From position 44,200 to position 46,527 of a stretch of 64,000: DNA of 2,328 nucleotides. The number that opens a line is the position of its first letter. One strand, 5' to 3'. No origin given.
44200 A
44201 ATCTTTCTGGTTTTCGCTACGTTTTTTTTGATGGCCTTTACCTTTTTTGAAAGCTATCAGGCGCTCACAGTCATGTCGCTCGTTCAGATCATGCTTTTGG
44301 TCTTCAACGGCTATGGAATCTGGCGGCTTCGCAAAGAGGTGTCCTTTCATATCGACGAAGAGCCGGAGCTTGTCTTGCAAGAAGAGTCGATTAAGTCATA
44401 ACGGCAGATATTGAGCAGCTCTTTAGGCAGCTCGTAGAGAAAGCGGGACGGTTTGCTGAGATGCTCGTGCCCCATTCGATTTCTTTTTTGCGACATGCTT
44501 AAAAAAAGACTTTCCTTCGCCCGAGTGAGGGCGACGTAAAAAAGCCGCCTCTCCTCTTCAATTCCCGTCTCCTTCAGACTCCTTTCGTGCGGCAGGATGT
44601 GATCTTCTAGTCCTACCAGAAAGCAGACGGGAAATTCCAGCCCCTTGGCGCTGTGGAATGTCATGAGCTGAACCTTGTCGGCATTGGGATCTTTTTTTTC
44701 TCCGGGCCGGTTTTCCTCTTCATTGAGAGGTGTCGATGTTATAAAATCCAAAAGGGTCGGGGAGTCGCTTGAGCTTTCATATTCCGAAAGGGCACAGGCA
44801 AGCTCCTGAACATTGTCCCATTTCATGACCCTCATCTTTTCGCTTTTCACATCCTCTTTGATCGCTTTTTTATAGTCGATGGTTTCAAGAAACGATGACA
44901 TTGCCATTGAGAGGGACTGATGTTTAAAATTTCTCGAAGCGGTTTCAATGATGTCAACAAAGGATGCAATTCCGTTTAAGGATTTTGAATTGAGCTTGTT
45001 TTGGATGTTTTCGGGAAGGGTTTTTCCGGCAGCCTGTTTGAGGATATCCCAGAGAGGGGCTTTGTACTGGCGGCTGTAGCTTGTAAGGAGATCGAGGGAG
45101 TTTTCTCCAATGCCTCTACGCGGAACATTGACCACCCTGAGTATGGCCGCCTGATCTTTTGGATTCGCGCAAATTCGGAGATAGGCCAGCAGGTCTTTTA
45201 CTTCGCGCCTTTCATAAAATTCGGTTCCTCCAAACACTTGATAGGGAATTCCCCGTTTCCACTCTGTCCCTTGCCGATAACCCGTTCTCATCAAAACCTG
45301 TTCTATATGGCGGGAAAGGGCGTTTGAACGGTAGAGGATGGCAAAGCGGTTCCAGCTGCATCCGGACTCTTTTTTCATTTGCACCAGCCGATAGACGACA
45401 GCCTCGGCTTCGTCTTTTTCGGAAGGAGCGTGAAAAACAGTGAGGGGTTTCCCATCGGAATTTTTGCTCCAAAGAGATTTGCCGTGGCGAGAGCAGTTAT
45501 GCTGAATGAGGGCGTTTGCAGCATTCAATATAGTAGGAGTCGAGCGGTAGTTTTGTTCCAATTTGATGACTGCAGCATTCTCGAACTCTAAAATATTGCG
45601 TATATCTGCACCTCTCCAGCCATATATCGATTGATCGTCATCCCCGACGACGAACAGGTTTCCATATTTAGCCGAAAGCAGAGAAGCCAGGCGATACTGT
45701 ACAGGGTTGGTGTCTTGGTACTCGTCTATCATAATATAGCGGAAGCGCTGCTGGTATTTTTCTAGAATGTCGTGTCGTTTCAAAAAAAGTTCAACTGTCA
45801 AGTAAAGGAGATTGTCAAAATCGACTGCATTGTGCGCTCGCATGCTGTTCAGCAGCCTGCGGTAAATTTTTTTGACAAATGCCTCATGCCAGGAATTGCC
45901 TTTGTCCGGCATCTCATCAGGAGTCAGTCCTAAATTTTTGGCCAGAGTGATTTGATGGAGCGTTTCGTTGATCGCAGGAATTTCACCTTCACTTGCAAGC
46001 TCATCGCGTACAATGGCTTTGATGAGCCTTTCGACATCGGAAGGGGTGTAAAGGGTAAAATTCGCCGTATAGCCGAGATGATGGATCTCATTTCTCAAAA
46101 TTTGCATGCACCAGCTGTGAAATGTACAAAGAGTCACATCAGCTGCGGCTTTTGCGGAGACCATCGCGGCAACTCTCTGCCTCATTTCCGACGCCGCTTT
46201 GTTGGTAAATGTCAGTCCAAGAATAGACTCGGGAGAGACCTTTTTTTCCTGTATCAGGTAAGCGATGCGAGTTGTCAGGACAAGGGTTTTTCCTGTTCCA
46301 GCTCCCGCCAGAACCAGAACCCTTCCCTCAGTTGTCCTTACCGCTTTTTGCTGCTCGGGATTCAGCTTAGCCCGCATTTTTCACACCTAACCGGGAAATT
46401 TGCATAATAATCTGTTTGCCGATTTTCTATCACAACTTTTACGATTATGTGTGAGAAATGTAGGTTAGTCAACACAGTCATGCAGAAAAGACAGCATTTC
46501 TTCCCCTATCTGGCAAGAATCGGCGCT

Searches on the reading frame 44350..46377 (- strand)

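Call 67: search_protein_families(library=ncbifam, proteins=[window:44350-46377:-], max_evalue=0.00001)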
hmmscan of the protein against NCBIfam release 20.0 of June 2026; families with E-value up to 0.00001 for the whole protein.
window:44350-46377:- (676 aa): 18 families
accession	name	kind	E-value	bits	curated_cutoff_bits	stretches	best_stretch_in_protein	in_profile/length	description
TIGR01073.1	pcrA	equivalog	4.1e-208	693.2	911.2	1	3-659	3-640/725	DNA helicase PcrA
TIGR01074.1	rep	equivalog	9.7e-191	635.5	951.45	1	4-658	1-641/668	DNA helicase Rep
NF008743.0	PRK11773.1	equivalog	4.4e-178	593.9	965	1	4-660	9-646/720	DNA helicase II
TIGR01075.1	uvrD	equivalog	1.3e-169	565.8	1144.45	1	4-660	4-641/715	DNA helicase II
NF008172.0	PRK10919.1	equivalog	5.9e-143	477.5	1168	1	4-655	2-638/673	DNA helicase Rep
TIGR02785.1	addA_Gpos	equivalog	1.1e-52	179.2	707.65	3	167-293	340-482/1234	helicase-exonuclease AddAB subunit AddA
NF008276.0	PRK11054.1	equivalog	8.2e-50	170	543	2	4-96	196-285/684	DNA helicase IV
TIGR00609.1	recB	equivalog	7.3e-48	163.5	696.05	3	166-294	324-458/1175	exodeoxyribonuclease V subunit beta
TIGR02784.1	addA_alphas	equivalog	1.7e-33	116.1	860.75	2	16-74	9-66/1138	double-strand break repair helicase AddA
NF010485.0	PRK13909.1-2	equivalog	5e-33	114.4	650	2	171-359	287-488/909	RecB-like helicase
NF010487.0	PRK13909.1-4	equivalog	1.1e-27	96.7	759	2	176-584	289-626/924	RecB-like helicase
NF008128.0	PRK10876.1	equivalog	1.3e-18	66.1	1697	1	177-293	341-463/1181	exodeoxyribonuclease V subunit beta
NF041464.1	HelD_BACSU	equivalog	1.8e-17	62.5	419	1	187-361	520-692/779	RNA polymerase recycling motor HelD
NF010484.0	PRK13909.1-1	equivalog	3.3e-12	45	1074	0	22-71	10-58/945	RecB-like helicase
NF010486.0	PRK13909.1-3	equivalog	4.8e-09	34.8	1109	0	23-71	11-58/921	RecB-like helicase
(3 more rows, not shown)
